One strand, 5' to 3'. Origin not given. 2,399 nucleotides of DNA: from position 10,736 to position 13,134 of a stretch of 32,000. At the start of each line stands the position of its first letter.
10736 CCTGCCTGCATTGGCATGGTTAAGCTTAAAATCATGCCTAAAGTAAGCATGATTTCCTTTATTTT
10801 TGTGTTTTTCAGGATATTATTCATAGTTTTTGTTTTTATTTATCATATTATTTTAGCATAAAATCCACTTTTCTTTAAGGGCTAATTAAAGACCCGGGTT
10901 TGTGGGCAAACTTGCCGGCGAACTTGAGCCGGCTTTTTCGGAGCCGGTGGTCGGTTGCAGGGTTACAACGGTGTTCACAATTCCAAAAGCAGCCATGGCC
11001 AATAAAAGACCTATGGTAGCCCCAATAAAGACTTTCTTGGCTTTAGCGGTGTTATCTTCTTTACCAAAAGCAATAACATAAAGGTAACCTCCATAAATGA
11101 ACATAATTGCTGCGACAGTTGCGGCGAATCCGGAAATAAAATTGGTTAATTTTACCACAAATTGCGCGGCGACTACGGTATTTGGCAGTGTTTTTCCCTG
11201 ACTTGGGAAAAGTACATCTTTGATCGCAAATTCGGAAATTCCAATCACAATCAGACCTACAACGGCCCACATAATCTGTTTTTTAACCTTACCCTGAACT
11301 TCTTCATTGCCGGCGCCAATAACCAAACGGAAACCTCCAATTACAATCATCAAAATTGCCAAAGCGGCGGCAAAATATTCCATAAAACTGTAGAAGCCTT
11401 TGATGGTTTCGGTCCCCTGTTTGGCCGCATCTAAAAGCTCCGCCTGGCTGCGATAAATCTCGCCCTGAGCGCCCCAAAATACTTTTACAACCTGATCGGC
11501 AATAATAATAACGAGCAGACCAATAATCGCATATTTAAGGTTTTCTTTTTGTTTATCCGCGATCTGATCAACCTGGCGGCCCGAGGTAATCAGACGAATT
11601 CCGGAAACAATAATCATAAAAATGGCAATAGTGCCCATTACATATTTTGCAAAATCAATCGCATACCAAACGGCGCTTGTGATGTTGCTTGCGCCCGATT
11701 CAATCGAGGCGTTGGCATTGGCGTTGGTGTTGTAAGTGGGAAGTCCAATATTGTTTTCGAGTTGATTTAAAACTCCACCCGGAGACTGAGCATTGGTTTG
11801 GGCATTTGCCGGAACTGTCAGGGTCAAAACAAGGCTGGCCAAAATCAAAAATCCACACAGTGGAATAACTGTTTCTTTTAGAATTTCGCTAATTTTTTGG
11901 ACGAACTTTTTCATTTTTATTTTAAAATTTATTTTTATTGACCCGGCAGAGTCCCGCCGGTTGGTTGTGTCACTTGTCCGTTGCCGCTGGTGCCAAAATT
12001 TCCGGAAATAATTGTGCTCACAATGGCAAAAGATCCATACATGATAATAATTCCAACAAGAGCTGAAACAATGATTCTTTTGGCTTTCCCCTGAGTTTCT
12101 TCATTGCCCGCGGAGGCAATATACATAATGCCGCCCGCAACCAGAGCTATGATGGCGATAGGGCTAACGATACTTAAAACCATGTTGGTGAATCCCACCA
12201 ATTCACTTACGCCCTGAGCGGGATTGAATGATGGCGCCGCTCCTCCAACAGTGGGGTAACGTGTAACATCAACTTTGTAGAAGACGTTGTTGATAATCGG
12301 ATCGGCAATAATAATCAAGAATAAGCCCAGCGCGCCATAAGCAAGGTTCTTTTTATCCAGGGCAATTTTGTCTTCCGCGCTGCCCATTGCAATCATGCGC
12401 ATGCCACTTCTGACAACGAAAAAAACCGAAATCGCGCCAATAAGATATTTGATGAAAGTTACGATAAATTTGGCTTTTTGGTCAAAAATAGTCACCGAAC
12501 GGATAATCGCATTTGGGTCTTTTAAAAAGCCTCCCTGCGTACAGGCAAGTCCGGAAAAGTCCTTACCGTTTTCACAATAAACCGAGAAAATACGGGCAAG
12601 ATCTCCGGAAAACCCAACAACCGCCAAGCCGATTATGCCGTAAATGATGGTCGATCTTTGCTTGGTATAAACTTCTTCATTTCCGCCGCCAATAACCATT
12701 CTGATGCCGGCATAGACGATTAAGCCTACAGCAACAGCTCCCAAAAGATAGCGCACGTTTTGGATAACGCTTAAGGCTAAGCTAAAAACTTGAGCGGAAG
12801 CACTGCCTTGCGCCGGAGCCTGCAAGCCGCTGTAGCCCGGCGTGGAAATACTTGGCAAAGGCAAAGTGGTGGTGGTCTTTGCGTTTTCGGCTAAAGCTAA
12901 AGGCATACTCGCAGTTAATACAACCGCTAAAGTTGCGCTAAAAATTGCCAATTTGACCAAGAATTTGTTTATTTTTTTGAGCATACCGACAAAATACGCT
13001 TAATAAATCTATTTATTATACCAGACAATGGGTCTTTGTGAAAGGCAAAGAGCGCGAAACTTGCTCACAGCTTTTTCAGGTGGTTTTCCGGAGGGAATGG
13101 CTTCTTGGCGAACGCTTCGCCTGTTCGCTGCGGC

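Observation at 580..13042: A 12.4-kb single-strand surface-structure operon with no assembly ATPase or secretion machinery in cis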

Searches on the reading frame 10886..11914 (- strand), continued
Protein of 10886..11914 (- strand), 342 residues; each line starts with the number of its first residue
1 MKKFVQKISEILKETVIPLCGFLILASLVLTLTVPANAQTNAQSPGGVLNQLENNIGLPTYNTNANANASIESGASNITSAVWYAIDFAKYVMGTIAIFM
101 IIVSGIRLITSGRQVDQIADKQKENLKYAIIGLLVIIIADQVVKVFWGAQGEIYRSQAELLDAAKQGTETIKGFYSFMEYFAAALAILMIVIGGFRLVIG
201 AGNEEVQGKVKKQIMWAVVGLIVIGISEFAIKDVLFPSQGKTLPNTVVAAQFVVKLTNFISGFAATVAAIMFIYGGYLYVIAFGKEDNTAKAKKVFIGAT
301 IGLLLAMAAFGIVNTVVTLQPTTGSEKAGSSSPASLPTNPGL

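Call 79: find_encoding_contigs(protein=P0003, flank=10000, max_places=3)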
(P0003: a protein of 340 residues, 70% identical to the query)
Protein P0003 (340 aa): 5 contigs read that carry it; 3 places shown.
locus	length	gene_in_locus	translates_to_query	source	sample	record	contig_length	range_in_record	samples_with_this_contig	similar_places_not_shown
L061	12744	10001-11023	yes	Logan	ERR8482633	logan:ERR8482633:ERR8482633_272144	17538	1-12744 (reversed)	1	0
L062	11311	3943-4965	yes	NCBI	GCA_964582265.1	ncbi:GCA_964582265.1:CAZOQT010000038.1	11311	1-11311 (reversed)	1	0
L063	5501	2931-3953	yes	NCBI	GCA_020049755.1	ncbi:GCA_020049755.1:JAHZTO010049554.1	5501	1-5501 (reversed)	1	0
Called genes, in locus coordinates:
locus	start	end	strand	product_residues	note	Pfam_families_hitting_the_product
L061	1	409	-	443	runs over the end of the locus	PF02844:GARS_N, PF01071:GARS_A, PF02843:GARS_C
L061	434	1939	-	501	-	PF13522:GATase_6, PF13537:GATase_7, PF00156:Pribosyltran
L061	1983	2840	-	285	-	PF00763:THF_DHG_CYH, PF02882:THF_DHG_CYH_C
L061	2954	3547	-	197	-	PF02223:Thymidylate_kin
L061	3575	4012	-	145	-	PF00692:dUTPase, PF22769:DCD (weak)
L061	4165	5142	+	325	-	PF07136:DUF1385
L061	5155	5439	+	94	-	-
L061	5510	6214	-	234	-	PF00687:Ribosomal_L1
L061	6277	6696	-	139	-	PF18920:DUF5671 (faint)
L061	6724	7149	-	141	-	PF03946:Ribosomal_L11_N, PF00298:Ribosomal_L11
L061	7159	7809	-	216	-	-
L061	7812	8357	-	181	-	PF02357:NusG, PF00467:KOW (weak)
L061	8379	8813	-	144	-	PF00584:SecE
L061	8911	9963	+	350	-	PF04956:TrbC (faint), PF18895:T4SS_pilin (weak)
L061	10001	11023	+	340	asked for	PF18895:T4SS_pilin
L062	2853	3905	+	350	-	PF04956:TrbC (faint), PF18895:T4SS_pilin (weak)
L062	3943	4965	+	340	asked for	PF18895:T4SS_pilin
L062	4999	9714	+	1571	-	PF18895:T4SS_pilin, PF21027:Sde0182_C (faint), PF22352:K319L-like_PKD (faint), PF18911:PKD_4 (weak), PF00801:PKD (weak), PF18911:PKD_4 (weak), PF00801:PKD, PF18911:PKD_4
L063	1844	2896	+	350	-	PF04956:TrbC (faint), PF18895:T4SS_pilin (weak)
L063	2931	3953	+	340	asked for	PF18895:T4SS_pilin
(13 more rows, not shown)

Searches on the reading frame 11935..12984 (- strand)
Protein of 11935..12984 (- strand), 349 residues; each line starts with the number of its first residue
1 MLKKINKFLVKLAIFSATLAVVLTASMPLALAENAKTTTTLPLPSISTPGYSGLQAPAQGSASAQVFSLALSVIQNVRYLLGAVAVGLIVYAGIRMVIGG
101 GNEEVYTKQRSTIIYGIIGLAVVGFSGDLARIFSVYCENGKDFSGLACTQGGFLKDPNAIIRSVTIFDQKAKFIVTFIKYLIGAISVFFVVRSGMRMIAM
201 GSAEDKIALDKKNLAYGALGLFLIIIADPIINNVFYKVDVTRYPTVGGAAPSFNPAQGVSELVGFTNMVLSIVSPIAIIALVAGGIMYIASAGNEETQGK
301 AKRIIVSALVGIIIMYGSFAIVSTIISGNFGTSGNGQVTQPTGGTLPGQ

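Call 5: search_protein_families(library=pfam, proteins=[window:11935-12984:-], max_evalue=0.01)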
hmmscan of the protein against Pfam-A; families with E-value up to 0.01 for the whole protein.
window:11935-12984:- (349 aa): 2 families
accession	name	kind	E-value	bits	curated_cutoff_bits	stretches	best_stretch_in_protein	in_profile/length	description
PF18895.5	T4SS_pilin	-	1.4e-19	70.4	26.6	3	69-125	8-63/71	Type IV secretion system pilin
PF04956.18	TrbC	-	3.1e-05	24.5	27.9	0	265-325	44-98/98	TrbC/VIRB2 pilin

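Call 6: search_protein_families(library=ncbifam, proteins=[window:11935-12984:-], max_evalue=0.01)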
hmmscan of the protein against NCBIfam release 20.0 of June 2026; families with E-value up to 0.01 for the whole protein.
window:11935-12984:- (349 aa): 1 family
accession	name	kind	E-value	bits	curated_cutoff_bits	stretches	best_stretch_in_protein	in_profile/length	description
NF045849.1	ICE_MMCAP2_0565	equivalog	1.7e-05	24.4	40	1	261-327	8-78/80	Mbov_0395 family pilin-like conjugal transfer protein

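Call 10: search_protein_families(library=ncbifam, proteins=[window:11935-12984:-], max_evalue=10)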
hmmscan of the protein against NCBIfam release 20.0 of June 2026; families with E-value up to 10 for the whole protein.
window:11935-12984:- (349 aa): 3 families
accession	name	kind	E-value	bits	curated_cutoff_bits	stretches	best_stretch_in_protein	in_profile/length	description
NF045849.1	ICE_MMCAP2_0565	equivalog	1.7e-05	24.4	40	3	261-327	8-78/80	Mbov_0395 family pilin-like conjugal transfer protein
NF041554.1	SA1362_fam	subfamily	0.11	12.7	42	1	111-129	2-20/70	SA1362 family protein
NF038392.1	div_DrpB_YedR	equivalog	7.6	6.9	50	1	279-325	31-77/86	cell division protein DrpB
